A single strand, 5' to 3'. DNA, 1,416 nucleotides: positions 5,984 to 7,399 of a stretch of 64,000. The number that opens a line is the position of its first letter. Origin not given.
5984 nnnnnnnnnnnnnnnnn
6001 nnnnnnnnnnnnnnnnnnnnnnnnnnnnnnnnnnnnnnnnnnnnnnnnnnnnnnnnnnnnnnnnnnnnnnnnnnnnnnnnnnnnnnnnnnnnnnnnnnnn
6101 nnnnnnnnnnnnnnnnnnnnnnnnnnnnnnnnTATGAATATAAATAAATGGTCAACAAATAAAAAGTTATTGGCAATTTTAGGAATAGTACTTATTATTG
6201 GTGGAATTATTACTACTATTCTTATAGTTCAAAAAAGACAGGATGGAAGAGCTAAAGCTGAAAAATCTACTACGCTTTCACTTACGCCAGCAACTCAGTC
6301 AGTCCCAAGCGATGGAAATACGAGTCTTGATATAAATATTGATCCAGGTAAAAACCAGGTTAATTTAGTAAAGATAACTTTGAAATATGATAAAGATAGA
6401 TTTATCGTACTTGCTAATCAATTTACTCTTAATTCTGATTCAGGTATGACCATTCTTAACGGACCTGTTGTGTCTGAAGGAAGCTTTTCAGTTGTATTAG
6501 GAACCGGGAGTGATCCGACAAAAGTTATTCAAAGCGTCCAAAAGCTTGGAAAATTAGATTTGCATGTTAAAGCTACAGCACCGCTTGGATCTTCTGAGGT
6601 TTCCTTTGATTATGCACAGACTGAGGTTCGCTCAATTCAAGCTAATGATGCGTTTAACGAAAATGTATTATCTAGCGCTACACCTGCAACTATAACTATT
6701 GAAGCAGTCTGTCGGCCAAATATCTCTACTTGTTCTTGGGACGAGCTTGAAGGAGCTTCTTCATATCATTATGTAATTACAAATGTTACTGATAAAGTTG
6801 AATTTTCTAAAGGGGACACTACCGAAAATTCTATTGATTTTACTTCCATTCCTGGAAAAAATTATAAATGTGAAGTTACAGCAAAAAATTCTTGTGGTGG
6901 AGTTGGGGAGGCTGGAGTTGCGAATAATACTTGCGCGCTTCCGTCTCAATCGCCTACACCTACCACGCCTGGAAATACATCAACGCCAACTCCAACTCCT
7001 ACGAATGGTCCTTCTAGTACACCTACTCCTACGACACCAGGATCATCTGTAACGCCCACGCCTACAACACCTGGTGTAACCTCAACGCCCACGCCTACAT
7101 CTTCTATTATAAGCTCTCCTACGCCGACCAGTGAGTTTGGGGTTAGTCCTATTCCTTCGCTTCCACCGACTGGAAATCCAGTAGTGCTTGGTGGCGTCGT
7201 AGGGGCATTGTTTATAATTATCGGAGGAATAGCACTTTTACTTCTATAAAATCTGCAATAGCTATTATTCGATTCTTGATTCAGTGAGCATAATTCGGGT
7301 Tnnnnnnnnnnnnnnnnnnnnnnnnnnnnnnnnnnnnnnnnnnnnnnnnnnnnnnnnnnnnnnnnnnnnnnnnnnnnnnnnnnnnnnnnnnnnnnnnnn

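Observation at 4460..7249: Second surface operon ending in an LPPTG-anchored cohesin-like FN3 PT-linker protein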

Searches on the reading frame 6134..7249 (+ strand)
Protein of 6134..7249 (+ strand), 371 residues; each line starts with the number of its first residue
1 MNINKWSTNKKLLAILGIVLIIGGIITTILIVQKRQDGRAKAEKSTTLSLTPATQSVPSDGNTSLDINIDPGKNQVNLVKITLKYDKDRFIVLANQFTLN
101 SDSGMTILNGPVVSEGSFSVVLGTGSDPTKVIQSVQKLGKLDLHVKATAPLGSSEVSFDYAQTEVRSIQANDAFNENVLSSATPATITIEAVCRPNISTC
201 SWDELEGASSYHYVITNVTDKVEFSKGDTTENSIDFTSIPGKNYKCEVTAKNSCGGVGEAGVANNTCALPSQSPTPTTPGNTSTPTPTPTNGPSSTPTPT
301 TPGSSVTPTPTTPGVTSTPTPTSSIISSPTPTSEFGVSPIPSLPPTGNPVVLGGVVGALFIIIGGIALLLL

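Call 3: search_protein_families(library=pfam, proteins=[window:6134-7249:+], max_evalue=1)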
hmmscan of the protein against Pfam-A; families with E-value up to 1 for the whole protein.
window:6134-7249:+ (371 aa): 0 families

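Call 4: search_protein_families(library=ncbifam, proteins=[window:6134-7249:+], max_evalue=1)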
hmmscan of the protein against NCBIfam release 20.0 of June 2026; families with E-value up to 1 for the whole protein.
window:6134-7249:+ (371 aa): 0 families

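Call 8: find_homologous_proteins(query=window:6134-7246:+, max_evalue=0.001)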
Query window:6134-7246:+ (371 aa): 121 proteins with E <= 0.001 among 8000 candidates; the best 120 are listed.
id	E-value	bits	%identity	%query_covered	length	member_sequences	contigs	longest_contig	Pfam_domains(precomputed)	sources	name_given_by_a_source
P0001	5.0e-234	794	100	100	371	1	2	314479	-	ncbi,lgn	-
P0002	2.0e-166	572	61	95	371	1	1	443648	-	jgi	-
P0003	4.6e-111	390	50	65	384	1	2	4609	-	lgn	-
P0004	1.4e-106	375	49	75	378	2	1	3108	-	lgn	-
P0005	1.6e-103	365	46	94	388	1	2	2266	-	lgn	-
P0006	8.4e-101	356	46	97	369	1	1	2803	-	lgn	-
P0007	2.0e-98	348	47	100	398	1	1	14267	-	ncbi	-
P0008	1.4e-97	345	47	94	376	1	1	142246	-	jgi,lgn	-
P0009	9.3e-96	339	48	100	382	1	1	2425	PF00963.25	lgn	-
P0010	1.6e-91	325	42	100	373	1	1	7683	-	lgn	-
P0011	2.5e-91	325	48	95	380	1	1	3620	-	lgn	-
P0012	4.1e-91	324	47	73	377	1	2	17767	-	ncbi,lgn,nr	ncbi:MAG: fibronectin type III domain-containing protein [Candidatus Levybacteria bacterium]|nr:fibr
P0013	2.7e-89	318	43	95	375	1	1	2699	PF00963.25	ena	-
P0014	2.7e-89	318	47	72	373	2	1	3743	-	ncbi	-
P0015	3.2e-88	315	48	75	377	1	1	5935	-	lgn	-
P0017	5.5e-87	310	47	73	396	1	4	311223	-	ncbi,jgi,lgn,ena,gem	-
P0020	1.9e-85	305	39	95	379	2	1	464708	PF00963.25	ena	-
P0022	3.6e-84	301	41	95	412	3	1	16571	PF00963.25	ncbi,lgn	-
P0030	1.1e-77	280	44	95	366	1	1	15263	PF00963.25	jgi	jgi:hypothetical protein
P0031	6.7e-77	277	41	100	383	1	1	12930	PF00963.25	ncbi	-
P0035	4.5e-71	258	41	100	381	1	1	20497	PF00963.25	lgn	-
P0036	9.2e-71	257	40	97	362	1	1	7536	PF00963.25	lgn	-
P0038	2.6e-70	256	39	70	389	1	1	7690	PF00963.25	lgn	-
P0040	1.6e-64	237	35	94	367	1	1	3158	PF00963.25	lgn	-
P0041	5.8e-62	228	34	99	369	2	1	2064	PF00963.25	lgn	-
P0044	2.0e-44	171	35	74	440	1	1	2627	PF00963.25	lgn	-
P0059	4.0e-22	97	38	49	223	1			PF00963.25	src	-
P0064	1.9e-21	95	-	-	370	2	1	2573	PF00801.27,PF00963.25,PF18911.7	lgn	-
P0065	1.9e-21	95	39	51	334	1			PF00801.27,PF00963.25,PF18911.7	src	-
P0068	3.0e-21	94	38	45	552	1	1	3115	PF07452.18,PF00963.25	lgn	-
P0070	2.8e-20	91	36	50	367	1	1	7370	PF00801.27,PF00963.25,PF18911.7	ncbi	-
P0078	7.3e-19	86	35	50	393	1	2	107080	PF00801.27,PF00963.25,PF18911.7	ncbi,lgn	-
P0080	1.4e-18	86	36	44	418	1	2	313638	PF00963.25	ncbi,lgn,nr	ncbi:MAG TPA: cohesin domain-containing protein [Candidatus Saccharimonadales bacterium]|nr:cohesin 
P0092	7.4e-15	73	34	50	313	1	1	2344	PF00963.25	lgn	-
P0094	1.2e-14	73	32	41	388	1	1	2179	PF00801.27,PF00963.25,PF18911.7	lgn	-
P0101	2.2e-10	59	29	81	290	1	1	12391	PF00963.25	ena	-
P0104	7.5e-9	54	31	51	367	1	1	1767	PF00963.25,PF19077.7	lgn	-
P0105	8.8e-9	53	29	49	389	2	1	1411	PF00963.25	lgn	-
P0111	4.0e-7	48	32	50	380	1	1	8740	PF00801.27,PF00963.25,PF18911.7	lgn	-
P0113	1.1e-6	46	28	49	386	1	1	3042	PF00801.27,PF00963.25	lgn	-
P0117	3.7e-5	41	24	81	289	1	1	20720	PF00963.25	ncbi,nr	ncbi:MAG: hypothetical protein Q8P91_02175 [bacterium]|nr:hypothetical protein [bacterium]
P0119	4.0e-5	41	32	49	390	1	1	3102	PF00963.25,PF19077.7,PF17936.8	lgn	-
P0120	1.2e-4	40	38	17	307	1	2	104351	PF00963.25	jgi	-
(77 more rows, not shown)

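Call 11: search_protein_families(library=pfam, alignment_id=A1, max_evalue=0.01)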
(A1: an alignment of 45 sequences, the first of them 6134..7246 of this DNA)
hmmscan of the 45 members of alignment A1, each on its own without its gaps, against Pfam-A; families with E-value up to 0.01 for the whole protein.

A. member 1, window:6134-7246:+ (371 aa): 0 families

B. families by the number of members that match (of 45 scanned): 8 families
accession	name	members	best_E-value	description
PF00963.24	Cohesin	18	4.2e-10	Cohesin domain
PF00041.27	fn3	10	6.2e-05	Fibronectin type III domain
PF19408.5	PKD_6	2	0.0077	PKD-like domain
PF16383.10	DUF4992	1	0.00097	Domain of unknown function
PF15676.10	S6OS1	1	0.001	Six6 opposite strand transcript 1 family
PF17655.7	IRK_C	1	0.0034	Inward rectifier potassium channel C-terminal domain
PF06483.16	ChiC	1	0.0049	Chitinase C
PF24421.1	Ig_J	1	0.0073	Tip attachment protein J, Ig-like domain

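Call 12: search_solved_structures(query=A1, max_evalue=1, show_alignments=2)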
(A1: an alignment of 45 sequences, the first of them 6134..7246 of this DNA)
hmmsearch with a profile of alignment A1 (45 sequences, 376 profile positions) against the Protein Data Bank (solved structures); distinct sequences matched with E-value up to 1: 11.
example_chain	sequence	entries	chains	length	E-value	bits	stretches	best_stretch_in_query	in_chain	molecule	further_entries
6kg8_A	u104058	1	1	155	0.0016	20.9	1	44-166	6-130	Probably cellulosomal scaffolding protein, secreted cellulose-binding and cohesin domain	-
6kgc_A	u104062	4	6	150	0.0019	20.7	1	46-165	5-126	Probably cellulosomal scaffolding protein, secreted cellulose-binding and cohesin domain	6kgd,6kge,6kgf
4uyp_A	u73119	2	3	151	0.019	17.4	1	79-179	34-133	Cellulosomal scaffoldin anchoring protein C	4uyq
4atu_I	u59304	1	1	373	0.029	16.8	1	258-324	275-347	NEURONAL MIGRATION PROTEIN DOUBLECORTIN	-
8bvo_A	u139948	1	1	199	0.068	15.5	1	232-277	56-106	Titin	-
8bxr_A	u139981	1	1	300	0.15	14.4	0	232-277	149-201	Titin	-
1cfb_A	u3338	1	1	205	0.15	14.4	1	190-277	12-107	DROSOPHILA NEUROGLIAN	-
10gh_A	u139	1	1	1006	0.27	13.6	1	226-272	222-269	Proto-oncogene tyrosine-protein kinase ROS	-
10ft_A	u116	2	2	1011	0.27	13.6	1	226-272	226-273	Proto-oncogene tyrosine-protein kinase ROS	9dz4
9pwq_A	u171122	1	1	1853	0.54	12.6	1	226-272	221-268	Proto-oncogene tyrosine-protein kinase ROS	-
9pvp_A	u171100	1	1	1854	0.54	12.6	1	226-272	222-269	Proto-oncogene tyrosine-protein kinase ROS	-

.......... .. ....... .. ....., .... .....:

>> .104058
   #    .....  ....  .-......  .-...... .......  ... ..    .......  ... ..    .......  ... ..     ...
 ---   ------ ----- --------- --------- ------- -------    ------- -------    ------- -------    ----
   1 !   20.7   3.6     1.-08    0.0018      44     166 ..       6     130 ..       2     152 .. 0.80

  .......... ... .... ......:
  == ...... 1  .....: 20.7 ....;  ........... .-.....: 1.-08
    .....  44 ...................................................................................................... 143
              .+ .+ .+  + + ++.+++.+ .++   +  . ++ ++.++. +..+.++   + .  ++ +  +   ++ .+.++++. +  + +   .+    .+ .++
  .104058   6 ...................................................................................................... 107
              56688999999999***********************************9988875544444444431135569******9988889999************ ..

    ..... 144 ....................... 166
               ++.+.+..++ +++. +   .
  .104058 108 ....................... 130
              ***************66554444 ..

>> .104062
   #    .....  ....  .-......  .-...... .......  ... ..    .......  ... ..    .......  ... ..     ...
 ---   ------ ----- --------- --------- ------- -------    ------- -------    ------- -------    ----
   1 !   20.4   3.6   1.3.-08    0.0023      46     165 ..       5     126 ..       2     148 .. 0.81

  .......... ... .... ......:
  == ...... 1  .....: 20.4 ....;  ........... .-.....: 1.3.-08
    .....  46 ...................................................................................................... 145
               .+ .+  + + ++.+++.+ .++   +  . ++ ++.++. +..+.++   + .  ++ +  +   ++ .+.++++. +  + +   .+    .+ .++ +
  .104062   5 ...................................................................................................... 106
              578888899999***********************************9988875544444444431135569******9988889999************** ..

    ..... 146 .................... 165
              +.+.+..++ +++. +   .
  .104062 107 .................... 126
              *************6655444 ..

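Call 14: find_encoding_contigs(protein=P0002, flank=10000, max_places=3)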
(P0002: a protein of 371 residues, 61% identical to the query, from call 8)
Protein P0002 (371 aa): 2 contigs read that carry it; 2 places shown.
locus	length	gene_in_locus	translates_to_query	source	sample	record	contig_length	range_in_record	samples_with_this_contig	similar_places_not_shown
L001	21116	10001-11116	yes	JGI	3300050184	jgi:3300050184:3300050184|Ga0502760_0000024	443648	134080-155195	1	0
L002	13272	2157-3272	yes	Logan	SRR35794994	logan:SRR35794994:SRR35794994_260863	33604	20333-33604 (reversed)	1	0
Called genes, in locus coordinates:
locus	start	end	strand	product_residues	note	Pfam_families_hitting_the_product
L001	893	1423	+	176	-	-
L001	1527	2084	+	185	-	-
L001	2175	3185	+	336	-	PF13328:HD_4, PF01966:HD (weak)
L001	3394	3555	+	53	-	-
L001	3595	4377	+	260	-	-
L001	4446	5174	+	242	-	-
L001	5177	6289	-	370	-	PF01180:DHO_dh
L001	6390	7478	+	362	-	-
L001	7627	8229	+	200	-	-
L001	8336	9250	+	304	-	-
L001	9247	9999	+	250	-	-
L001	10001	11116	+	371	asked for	-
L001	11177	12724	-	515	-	-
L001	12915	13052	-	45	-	-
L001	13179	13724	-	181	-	-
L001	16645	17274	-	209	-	PF00963:Cohesin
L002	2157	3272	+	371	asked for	-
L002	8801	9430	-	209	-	PF00963:Cohesin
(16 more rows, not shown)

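Call 15: find_encoding_contigs(protein=P0017, flank=10000, max_places=3)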
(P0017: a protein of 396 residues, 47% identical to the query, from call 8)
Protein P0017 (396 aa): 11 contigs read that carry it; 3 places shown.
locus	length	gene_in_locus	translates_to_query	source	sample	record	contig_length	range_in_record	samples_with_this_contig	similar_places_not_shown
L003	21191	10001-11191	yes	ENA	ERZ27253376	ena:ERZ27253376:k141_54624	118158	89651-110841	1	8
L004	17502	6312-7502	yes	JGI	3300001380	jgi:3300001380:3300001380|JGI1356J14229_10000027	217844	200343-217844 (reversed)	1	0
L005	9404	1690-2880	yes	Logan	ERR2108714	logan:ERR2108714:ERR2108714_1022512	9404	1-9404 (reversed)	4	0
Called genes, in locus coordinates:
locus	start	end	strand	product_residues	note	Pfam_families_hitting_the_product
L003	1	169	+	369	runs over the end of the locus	PF13439:Glyco_transf_4, PF00534:Glycos_transf_1, PF13692:Glyco_trans_1_4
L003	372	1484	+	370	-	-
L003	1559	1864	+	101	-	-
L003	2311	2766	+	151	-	PF05635:23S_rRNA_IVP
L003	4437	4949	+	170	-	PF14527:LAGLIDADG_WhiA (faint), PF14528:LAGLIDADG_3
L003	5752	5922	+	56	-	-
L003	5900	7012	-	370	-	PF01180:DHO_dh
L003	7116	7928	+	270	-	-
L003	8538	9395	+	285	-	-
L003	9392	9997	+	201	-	-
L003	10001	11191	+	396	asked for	-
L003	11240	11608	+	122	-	-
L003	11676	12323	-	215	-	PF00963:Cohesin (weak)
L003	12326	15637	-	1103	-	PF07705:CARDB, PF10633:NPCBM_assoc (weak)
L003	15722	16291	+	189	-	PF22769:DCD, PF00692:dUTPase (weak)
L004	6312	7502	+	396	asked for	-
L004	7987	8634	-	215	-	PF00963:Cohesin (weak)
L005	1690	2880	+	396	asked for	-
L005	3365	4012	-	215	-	PF00963:Cohesin (weak)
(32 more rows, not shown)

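Call 25: predict_structure(alignment_id=A1)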
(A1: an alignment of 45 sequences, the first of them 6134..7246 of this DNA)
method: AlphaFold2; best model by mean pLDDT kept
length: 371 residues; sequences in the alignment: 45
mean_pLDDT: 78.0   pTM: 0.56
mean pLDDT of the five models: 78.0, 78.1, 76.9, 75.9, 74.6
residues with pLDDT >= 90: 172; 70-90: 91; 50-70: 28; < 50: 80
segments of 3 or more residues with pLDDT < 50: 266-286, 291-293, 295-341, 343-348
pLDDT, mean of each block of 10 residues (from residue 1): 79 91 93 69 86 96 98 95 98 97 96 97 93 97 94 97 91 85 97 79 86 93 93 87 90 75 48 38 46 43 40 41 40 40 46 69 85 63
secondary structure, 60 per line:
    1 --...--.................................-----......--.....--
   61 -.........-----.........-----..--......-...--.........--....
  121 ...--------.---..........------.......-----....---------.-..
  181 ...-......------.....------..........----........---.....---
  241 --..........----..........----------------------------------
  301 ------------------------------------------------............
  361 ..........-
elements in order: H8-40 E46-51 E54-58 E62-70 E76-84 E97-99 E106-114 E117-123 E136-145 E152-158 E164-167 E179-183 E185-190 E197-201 E208-217 E222-229 E233-237 E243-252 E257-266 H349-370

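Call 29: fold_search(model_id=the predicted structure, library=pdb)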
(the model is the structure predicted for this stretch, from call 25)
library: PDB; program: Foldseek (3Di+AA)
matches with E <= 10: 1970; with E <= 0.001: 262
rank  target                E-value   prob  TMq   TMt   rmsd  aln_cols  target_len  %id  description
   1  6kgf_C                1.6e-11  1.00  0.32  0.77   2.8       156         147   21  Crystal structure of CaDoc0917(R16D)-CaCohA2 complex at pH 8.2 (released 2020-07-08)
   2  6kge_A                4.7e-11  1.00  0.32  0.80   2.7       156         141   21  Crystal structure of CaDoc0917(R16D)-CaCohA2 complex at pH 5.5 (released 2020-07-08)
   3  6kgd_A                1.1e-10  1.00  0.32  0.76   3.3       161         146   21  Crystal structure of CaDoc0917(R49D)-CaCohA2 complex at pH 8.0 (released 2020-07-08)
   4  6kgc_A                1.4e-10  1.00  0.32  0.77   3.3       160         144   21  Crystal structure of CaDoc0917(R49D)-CaCohA2 complex at pH 5.4 (released 2020-07-08)
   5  6kgf_A                6.0e-10  1.00  0.31  0.75   3.4       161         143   21  Crystal structure of CaDoc0917(R16D)-CaCohA2 complex at pH 8.2 (released 2020-07-08)
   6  4fl4_I                1.7e-09  1.00  0.33  0.39  13.6       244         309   10  Scaffoldin conformation and dynamics revealed by a ternary complex from the Clostridium thermocellum cellulosome (released 2012-06-27)
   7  6kg8_MODEL_1_A        1.8e-09  1.00  0.33  0.73   2.7       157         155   21  Solution structure of CaCohA2 from Clostridium acetobutylicum (released 2020-07-08)
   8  3kcp_A                1.8e-09  1.00  0.32  0.38  13.3       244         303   11  Crystal structure of interacting Clostridium thermocellum multimodular components (released 2010-02-09)
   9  4fl4_L                3.2e-09  1.00  0.32  0.38  12.3       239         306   10  Scaffoldin conformation and dynamics revealed by a ternary complex from the Clostridium thermocellum cellulosome (released 2012-06-27)
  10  4fl4_C                3.4e-09  1.00  0.33  0.39  13.6       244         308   10  Scaffoldin conformation and dynamics revealed by a ternary complex from the Clostridium thermocellum cellulosome (released 2012-06-27)
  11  4ums                  3.1e-08  1.00  0.34  0.77   2.6       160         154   14  The crystal structure of the seventh ScaB type I cohesin from Pseudobacteroides cellulosolvens (released 2015-05-06)
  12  4uyq_A                3.1e-08  1.00  0.32  0.77   3.1       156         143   12  High resolution structure of the third cohesin ScaC in complex with the ScaB dockerin with a mutation in the C-termina (released 2015-04-15)
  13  4uyp_C                4.3e-08  1.00  0.33  0.78   3.2       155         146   14  High resolution structure of the third cohesin ScaC in complex with the ScaB dockerin with a mutation in the N-termina (released 2015-04-15)
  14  4uyp_A                6.6e-08  1.00  0.32  0.77   3.1       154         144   14  High resolution structure of the third cohesin ScaC in complex with the ScaB dockerin with a mutation in the N-termina (released 2015-04-15)
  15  5nrm_A                9.1e-08  1.00  0.31  0.74   4.2       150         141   17  Crystal structure of the sixth cohesin from Acetivibrio cellulolyticus' scaffoldin B in complex with Cel5 dockerin S51 (released 2018-01-31)
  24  2zf9_A                8.8e-07  1.00  0.31  0.58   5.0       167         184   11  Crystal structure of a type III cohesin module from the cellulosomal ScaE cell-surface anchoring scaffoldin of Ruminoc (released 2008-12-30)
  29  2zf9_B                2.0e-06  1.00  0.30  0.57   5.8       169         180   14  Crystal structure of a type III cohesin module from the cellulosomal ScaE cell-surface anchoring scaffoldin of Ruminoc (released 2008-12-30)
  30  2zf9_D                3.4e-06  1.00  0.31  0.60   4.1       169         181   12  Crystal structure of a type III cohesin module from the cellulosomal ScaE cell-surface anchoring scaffoldin of Ruminoc (released 2008-12-30)
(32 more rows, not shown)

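Call 31: find_related_loci(query=window:6134-7246:+, collection=genome_contigs, flank=10000)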
Query window:6134-7246:+ (371 aa) in genome_contigs; peptide patterns used: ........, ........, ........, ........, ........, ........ (x = any residue, [..] = any of these).
391 stretches matched a pattern, but none encodes a relative of the query by tblastn (E <= 1e-3).

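Call 33: find_related_loci(query=A2, collection=genome_contigs, flank=10000)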
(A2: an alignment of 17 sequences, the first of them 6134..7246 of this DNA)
Query A2 (371 aa) in genome_contigs; peptide patterns used: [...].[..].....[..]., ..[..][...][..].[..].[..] (x = any residue, [..] = any of these).
50 stretches matched a pattern; 13 encode a relative of the query (tblastn E <= 1e-3); 12 distinct loci.
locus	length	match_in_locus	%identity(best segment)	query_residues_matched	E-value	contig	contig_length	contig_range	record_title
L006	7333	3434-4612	44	1-371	2e-88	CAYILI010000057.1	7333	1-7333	MAG TPA_asm: uncultured Gammaproteobacteria bacterium isolate ERP119705_co22_367 genome assembly, contig: NODE_7799_leng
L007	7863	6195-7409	42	1-371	3e-82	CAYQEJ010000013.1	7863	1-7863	MAG TPA_asm: uncultured Gammaproteobacteria bacterium isolate SRP278252_co2_88 genome assembly, contig: NODE_19678_lengt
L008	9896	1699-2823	46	1-371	2e-81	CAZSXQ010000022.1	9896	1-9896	MAG TPA_asm: uncultured Gammaproteobacteria bacterium isolate SRP011637_co1_148 genome assembly, contig: NODE_2548_lengt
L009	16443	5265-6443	41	1-352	2e-78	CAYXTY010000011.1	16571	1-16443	MAG TPA_asm: uncultured Gammaproteobacteria bacterium isolate SRP286056_co1_91 genome assembly, contig: NODE_4231_length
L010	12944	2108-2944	47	1-271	8e-76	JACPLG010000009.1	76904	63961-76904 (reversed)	MAG: Candidatus Levyibacteriota bacterium isolate NC_groundwater_515_Ag_S-0.1um_38_10 S35_SO-1_scaffold_192373, whole ge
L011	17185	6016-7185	39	1-352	4e-70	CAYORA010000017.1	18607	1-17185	MAG TPA_asm: uncultured Gammaproteobacteria bacterium isolate SRP170004_co1_164 genome assembly, contig: NODE_4594_lengt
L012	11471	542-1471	42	1-298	1e-68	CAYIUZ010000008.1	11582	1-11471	MAG TPA_asm: uncultured Gammaproteobacteria bacterium isolate ERP119705_co5_457 genome assembly, contig: NODE_7085_lengt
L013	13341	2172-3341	40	1-352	2e-68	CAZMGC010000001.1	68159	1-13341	MAG TPA_asm: uncultured Gammaproteobacteria bacterium isolate SRP278252_co2_146 genome assembly, contig: NODE_630_length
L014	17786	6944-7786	42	1-277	2e-67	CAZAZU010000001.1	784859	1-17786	MAG TPA_asm: uncultured Gammaproteobacteria bacterium isolate SRP178908_co1_328 genome assembly, contig: NODE_1_length_7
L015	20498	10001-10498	40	28-190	1e-26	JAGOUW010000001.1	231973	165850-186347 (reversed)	MAG: Candidatus Levyibacteriota bacterium isolate Gw_Eff_bin_531 Gw_Eff_33_length_231973_cov_10.085716, whole genome sho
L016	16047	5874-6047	45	315-370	9e-7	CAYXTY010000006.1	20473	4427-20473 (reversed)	MAG TPA_asm: uncultured Gammaproteobacteria bacterium isolate SRP286056_co1_91 genome assembly, contig: NODE_3108_length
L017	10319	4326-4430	54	337-370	3e-5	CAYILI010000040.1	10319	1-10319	MAG TPA_asm: uncultured Gammaproteobacteria bacterium isolate ERP119705_co22_367 genome assembly, contig: NODE_5129_leng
